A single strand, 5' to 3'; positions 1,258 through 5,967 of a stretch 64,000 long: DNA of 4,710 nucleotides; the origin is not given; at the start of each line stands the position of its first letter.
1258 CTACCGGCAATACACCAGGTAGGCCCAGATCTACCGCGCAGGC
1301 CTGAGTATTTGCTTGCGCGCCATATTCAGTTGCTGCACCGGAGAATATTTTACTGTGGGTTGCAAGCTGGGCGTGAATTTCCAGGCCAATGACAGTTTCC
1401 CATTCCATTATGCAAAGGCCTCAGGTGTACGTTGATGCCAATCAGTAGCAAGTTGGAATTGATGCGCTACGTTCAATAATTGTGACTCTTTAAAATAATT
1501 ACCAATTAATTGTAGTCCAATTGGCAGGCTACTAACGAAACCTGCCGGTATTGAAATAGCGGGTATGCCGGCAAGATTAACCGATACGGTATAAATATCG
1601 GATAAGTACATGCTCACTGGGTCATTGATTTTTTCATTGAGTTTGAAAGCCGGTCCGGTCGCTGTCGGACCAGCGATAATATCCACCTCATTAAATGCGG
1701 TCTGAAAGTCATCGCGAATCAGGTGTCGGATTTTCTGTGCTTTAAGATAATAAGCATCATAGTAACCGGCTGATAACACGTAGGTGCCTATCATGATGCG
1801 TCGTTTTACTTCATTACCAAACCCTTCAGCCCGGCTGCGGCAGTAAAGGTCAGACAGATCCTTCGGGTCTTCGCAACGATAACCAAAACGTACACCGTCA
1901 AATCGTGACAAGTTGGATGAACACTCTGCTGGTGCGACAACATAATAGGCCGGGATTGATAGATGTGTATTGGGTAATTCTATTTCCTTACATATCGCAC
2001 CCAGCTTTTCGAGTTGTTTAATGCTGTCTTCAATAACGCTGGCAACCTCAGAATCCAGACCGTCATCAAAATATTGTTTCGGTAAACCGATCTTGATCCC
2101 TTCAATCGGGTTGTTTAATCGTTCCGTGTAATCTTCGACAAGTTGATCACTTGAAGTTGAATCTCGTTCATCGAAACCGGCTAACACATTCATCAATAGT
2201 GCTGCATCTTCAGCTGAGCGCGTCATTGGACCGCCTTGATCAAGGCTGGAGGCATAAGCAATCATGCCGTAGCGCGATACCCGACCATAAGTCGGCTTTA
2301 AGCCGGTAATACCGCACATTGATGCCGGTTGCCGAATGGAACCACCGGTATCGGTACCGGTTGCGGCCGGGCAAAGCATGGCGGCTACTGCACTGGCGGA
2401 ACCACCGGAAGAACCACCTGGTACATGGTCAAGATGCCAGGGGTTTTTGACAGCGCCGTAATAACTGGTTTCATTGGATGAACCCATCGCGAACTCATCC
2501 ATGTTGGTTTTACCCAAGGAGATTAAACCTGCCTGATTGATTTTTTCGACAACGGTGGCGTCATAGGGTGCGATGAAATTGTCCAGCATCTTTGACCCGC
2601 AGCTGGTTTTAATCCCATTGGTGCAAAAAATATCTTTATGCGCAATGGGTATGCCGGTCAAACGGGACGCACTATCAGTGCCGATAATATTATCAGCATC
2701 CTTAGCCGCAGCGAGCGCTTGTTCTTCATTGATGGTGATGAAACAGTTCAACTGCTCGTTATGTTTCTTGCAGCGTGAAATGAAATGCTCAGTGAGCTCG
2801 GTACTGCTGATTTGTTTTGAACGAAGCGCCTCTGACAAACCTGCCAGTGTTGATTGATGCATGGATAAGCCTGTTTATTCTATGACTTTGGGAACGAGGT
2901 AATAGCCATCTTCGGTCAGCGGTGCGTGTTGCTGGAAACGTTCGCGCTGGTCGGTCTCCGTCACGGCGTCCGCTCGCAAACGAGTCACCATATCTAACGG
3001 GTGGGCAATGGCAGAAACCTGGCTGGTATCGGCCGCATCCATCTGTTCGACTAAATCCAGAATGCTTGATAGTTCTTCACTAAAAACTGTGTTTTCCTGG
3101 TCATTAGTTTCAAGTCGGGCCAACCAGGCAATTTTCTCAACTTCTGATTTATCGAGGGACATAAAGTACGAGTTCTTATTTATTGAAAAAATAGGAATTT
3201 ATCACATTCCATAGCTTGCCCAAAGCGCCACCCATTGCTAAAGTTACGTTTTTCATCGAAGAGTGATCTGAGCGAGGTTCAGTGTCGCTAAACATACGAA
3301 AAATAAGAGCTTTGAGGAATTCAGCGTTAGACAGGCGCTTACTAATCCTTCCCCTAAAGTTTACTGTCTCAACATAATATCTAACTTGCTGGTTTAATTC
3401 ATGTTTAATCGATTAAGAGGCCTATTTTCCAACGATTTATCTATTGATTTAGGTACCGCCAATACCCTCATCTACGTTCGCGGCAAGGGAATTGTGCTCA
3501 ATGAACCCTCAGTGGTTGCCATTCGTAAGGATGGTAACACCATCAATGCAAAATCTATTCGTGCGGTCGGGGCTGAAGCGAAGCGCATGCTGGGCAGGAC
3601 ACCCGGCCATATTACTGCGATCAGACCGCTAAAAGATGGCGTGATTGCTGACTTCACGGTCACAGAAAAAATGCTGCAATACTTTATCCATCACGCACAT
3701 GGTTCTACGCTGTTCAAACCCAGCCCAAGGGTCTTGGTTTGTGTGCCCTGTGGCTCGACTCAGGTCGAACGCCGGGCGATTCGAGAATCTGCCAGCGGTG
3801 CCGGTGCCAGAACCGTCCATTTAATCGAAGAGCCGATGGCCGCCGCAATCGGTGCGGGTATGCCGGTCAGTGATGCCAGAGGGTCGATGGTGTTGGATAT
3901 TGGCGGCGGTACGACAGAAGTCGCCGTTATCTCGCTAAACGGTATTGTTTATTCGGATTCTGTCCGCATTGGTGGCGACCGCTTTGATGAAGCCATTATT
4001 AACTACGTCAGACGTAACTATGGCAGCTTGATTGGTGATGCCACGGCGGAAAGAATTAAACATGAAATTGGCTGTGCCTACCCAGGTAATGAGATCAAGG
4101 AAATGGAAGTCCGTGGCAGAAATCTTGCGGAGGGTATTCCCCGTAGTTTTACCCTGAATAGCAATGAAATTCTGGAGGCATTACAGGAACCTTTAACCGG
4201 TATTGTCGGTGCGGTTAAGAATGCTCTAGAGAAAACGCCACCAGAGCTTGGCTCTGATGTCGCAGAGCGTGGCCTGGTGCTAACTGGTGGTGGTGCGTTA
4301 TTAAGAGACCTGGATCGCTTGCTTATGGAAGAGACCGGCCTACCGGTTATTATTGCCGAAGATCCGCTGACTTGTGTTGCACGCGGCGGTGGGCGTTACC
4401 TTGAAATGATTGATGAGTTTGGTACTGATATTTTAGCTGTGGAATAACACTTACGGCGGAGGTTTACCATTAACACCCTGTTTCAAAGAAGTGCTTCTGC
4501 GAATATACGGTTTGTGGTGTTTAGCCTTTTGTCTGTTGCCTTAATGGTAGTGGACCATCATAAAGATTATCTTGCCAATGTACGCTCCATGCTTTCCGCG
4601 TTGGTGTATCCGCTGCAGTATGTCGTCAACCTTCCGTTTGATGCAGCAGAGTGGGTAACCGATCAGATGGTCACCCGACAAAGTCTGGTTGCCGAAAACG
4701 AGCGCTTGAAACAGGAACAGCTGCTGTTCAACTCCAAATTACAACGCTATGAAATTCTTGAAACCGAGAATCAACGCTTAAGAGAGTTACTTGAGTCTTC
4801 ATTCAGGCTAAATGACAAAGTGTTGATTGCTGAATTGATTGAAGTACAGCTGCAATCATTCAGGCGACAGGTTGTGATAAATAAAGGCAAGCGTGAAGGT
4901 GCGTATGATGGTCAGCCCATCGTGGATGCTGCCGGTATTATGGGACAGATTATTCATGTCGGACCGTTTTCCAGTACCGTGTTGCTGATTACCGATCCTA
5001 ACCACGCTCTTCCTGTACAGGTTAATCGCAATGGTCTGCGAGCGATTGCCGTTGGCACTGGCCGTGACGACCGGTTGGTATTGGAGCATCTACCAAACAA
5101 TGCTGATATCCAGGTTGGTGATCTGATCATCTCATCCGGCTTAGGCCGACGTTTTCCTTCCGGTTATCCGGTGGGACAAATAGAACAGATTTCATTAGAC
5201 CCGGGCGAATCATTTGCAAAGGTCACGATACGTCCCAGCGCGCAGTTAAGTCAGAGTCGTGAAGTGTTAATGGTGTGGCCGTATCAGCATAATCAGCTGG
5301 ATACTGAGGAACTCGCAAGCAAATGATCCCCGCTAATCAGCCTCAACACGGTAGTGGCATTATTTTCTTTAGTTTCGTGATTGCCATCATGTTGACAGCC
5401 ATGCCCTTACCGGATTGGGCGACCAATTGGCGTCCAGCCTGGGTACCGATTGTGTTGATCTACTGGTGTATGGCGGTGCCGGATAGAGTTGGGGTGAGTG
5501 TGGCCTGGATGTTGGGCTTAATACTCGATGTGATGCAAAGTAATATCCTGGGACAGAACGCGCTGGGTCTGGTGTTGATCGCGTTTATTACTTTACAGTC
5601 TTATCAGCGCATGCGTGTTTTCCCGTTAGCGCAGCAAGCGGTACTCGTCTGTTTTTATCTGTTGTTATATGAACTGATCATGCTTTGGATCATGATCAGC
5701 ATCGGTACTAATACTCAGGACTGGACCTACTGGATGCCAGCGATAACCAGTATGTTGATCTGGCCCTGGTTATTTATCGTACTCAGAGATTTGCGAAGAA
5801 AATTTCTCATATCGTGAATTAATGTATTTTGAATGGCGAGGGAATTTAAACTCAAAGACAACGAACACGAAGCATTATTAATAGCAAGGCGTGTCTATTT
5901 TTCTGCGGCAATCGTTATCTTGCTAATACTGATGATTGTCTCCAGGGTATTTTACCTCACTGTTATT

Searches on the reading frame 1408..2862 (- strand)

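Call 39: search_protein_families(library=pfam, proteins=[window:1408-2862:-], max_evalue=0.000001)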
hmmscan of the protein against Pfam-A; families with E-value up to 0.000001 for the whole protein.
window:1408-2862:- (484 aa): 1 family
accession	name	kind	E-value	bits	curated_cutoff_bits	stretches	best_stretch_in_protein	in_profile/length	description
PF01425.27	Amidase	-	2.5e-155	518.3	27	1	22-463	1-445/445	Amidase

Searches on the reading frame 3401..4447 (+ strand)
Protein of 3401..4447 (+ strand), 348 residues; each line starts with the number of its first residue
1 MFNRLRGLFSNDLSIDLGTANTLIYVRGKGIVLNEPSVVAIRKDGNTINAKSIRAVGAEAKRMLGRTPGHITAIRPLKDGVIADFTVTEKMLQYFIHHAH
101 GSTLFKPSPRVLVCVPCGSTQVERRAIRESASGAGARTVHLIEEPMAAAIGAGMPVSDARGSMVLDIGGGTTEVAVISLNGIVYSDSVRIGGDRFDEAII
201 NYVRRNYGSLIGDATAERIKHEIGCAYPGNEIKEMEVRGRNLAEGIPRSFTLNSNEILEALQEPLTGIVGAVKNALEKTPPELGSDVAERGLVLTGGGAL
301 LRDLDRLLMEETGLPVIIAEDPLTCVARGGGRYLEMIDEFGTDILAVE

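Call 39: search_protein_families(library=pfam, proteins=[window:3401-4447:+], max_evalue=0.000001)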
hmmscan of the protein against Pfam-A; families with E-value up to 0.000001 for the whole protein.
window:3401-4447:+ (348 aa): 4 families
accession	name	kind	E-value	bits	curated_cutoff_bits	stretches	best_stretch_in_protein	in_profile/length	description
PF06723.19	MreB_Mbl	-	1.1e-146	488.2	27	1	11-339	2-324/327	MreB/Mbl protein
PF00012.26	HSP70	-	3.9e-14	52.2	20.6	1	102-208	127-239/599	Hsp70 protein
PF14450.12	FtsA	-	5.1e-13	49.9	31.8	1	163-321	1-112/127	Cell division protein FtsA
PF00022.25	Actin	-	7e-08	31.9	27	0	54-205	46-189/410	Actin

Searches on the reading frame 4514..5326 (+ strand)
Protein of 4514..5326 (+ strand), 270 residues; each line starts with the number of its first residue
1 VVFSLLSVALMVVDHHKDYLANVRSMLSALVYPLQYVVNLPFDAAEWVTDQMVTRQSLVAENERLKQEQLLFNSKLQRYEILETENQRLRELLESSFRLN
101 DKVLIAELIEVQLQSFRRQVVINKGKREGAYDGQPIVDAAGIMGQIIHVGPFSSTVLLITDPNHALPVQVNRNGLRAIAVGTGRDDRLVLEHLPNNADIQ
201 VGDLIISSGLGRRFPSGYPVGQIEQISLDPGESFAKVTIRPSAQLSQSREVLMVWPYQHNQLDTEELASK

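Call 39: search_protein_families(library=pfam, proteins=[window:4514-5326:+], max_evalue=0.000001)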
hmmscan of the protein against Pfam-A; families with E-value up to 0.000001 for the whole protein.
window:4514-5326:+ (270 aa): 1 family
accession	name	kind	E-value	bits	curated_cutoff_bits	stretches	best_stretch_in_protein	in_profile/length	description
PF04085.20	MreC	-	8.1e-43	146.2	28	1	109-255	2-147/147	Rod shape-determining protein MreC, barrel core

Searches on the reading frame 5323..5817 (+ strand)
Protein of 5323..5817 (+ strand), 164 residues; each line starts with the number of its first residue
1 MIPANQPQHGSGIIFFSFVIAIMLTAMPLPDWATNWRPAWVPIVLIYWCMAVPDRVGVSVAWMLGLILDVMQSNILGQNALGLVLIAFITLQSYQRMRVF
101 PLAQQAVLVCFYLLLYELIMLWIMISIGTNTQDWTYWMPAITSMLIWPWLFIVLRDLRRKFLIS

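Call 39: search_protein_families(library=pfam, proteins=[window:5323-5817:+], max_evalue=0.000001)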
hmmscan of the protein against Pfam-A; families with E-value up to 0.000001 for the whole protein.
window:5323-5817:+ (164 aa): 1 family
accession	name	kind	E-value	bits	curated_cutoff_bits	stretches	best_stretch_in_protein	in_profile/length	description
PF04093.17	MreD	-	4.4e-24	85.8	24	1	13-155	8-156/158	rod shape-determining protein MreD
